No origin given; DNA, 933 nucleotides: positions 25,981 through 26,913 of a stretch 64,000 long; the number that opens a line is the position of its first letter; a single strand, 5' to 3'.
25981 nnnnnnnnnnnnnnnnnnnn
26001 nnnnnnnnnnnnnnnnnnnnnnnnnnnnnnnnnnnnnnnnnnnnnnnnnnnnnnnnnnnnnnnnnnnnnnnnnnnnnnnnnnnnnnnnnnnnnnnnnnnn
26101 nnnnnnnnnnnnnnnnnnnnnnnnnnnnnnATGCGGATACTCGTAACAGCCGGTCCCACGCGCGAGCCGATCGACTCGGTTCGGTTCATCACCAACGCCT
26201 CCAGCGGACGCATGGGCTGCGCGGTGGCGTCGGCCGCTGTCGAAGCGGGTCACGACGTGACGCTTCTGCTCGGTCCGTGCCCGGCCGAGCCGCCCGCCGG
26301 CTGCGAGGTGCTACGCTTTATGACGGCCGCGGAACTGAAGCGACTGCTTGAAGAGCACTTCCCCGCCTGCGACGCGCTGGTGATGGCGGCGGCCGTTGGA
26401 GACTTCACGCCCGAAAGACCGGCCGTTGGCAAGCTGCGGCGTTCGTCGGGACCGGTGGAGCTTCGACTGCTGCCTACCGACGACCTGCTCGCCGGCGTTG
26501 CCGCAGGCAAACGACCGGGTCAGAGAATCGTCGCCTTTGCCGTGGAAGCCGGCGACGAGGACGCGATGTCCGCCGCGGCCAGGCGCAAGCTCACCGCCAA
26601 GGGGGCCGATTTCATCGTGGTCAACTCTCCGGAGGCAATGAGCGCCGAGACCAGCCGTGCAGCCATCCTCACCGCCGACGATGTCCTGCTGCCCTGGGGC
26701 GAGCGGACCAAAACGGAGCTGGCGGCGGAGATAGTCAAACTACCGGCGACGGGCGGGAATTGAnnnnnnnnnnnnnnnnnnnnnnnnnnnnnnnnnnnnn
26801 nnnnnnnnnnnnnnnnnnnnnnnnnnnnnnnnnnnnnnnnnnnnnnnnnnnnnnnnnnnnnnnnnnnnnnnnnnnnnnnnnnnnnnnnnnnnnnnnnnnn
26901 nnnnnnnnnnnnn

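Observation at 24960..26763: hicAB toxin-antitoxin module sitting between separately encoded coaC and coaB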

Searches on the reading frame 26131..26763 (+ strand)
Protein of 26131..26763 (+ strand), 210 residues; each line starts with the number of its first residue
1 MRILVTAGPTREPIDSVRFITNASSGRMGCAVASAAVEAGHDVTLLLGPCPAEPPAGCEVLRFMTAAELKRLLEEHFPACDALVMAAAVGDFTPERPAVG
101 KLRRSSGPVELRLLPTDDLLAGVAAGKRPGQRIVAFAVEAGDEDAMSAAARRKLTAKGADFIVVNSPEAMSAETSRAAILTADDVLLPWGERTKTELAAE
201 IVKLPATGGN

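Call 3: search_protein_families(library=pfam, proteins=[window:26131-26763:+], max_evalue=0.01)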
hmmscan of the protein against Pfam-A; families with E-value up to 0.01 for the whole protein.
window:26131-26763:+ (210 aa): 1 family
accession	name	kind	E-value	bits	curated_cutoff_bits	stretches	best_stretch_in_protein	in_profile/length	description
PF04127.22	DFP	-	8.6e-51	172.8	22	1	2-170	5-172/186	DNA/pantothenate metabolism flavoprotein C-terminal domain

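Call 4: search_protein_families(library=ncbifam, proteins=[window:26131-26763:+], max_evalue=0.01)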
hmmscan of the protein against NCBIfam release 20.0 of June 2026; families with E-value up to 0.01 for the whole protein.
window:26131-26763:+ (210 aa): 4 families
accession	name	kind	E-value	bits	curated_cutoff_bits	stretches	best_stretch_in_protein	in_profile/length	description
TIGR00521.1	coaBC_dfp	equivalog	2.7e-42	145.2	219.7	1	2-203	188-389/392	bifunctional phosphopantothenoylcysteine decarboxylase/phosphopantothenate--cysteine ligase CoaBC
NF005231.0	PRK06732.1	equivalog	6.4e-22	78.5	265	1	1-95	1-97/229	phosphopantothenate--cysteine ligase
TIGR02114.1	coaB_strep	equivalog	6.5e-19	68.6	217.2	1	1-96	1-98/228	phosphopantothenate--cysteine ligase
NF007199.0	PRK09620.1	equivalog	9.5e-09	35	248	1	2-93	5-101/229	hypothetical protein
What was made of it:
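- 26131..26763 (+): coaB, stand-alone phosphopantothenate-cysteine ligase (210 aa). TIGR00521 positions 188-389 (calls 3, 4).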

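Call 8: find_encoding_contigs(protein=window:26131-26763:+, flank=10000, max_places=6)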
Protein window:26131-26763:+ (210 aa): no gene with exactly this product is on record in the collection.

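Call 30: find_related_loci(query=window:26131-26763:+, collection=metagenome_contigs, flank=4000)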
Query window:26131-26763:+ (210 aa) in metagenome_contigs; peptide patterns used: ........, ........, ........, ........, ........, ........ (x = any residue, [..] = any of these).
516 stretches matched a pattern; 50 encode a relative of the query (tblastn E <= 1e-3); 50 distinct loci.
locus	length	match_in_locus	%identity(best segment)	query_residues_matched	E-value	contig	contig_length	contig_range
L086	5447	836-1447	67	1-204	2e-80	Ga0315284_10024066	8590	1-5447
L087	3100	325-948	63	1-208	5e-80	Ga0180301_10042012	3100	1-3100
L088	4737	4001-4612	64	1-204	4e-78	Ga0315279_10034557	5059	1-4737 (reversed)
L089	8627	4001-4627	61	1-204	4e-74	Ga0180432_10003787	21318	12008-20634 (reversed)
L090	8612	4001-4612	61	1-204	3e-70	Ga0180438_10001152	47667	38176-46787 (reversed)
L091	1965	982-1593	64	1-204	2e-70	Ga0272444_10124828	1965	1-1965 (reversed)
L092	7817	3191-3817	61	1-204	7e-68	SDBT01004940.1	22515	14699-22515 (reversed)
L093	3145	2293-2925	57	1-206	5e-68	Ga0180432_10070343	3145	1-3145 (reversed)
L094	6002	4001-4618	59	1-207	5e-67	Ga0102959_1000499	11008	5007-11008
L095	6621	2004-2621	59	1-207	5e-67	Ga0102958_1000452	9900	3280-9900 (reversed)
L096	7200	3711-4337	60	1-202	5e-67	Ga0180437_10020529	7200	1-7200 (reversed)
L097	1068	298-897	61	4-204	6e-72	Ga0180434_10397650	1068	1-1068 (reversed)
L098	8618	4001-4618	56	1-204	6e-65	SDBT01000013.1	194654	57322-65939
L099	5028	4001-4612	60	1-204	2e-64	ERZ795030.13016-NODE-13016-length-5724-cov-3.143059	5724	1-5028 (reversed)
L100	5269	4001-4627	56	1-204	5e-62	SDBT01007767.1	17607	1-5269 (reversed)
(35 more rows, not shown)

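Call 62: search_protein_families(library=pfam, proteins=[L094:2140-3894:-, L094:2563-3768:+, L094:1991-2362:+, L088:358-1479:+, L088:1495-2493:+, L088:2604-3917:+], max_evalue=0.001)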
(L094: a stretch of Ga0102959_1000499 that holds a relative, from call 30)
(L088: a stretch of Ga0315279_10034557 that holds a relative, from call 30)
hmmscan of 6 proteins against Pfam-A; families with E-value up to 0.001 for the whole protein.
L094:2140-3894:- (584 aa): 0 families

L094:2563-3768:+ (401 aa): 1 family
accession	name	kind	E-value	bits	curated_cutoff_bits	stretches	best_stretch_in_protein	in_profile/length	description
PF07940.18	Hepar_II_III_C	-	4.6e-14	52.9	24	1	208-376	20-187/237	Heparinase II/III-like, C-terminal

L094:1991-2362:+ (123 aa): 0 families

L088:358-1479:+ (373 aa): 1 family
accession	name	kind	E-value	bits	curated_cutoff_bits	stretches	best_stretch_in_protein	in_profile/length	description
PF01555.25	N6_N4_Mtase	-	8e-37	127.8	26.7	1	59-309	1-216/221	DNA methylase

L088:1495-2493:+ (332 aa): 2 families
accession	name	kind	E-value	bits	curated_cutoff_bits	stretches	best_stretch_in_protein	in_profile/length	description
PF20296.3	MTaX1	-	2.8e-21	76.6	25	1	48-154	3-111/111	Methylase-associated X1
PF13391.12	HNH_2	-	8.2e-12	45.2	21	1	222-271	1-66/66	HNH endonuclease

L088:2604-3917:+ (437 aa): 3 families
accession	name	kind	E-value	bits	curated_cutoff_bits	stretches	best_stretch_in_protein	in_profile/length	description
PF00246.29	Peptidase_M14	-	2.5e-08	34.3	21.6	1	194-291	21-133/286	Zinc carboxypeptidase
PF18027.6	Pepdidase_M14_N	-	0.00021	21.8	23.2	1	38-150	1-106/107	Cytosolic carboxypeptidase N-terminal domain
PF24827.1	AstE_AspA_cat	-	0.00041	20.4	25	1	218-328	3-110/192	Succinylglutamate desuccinylase/Aspartoacylase catalytic domain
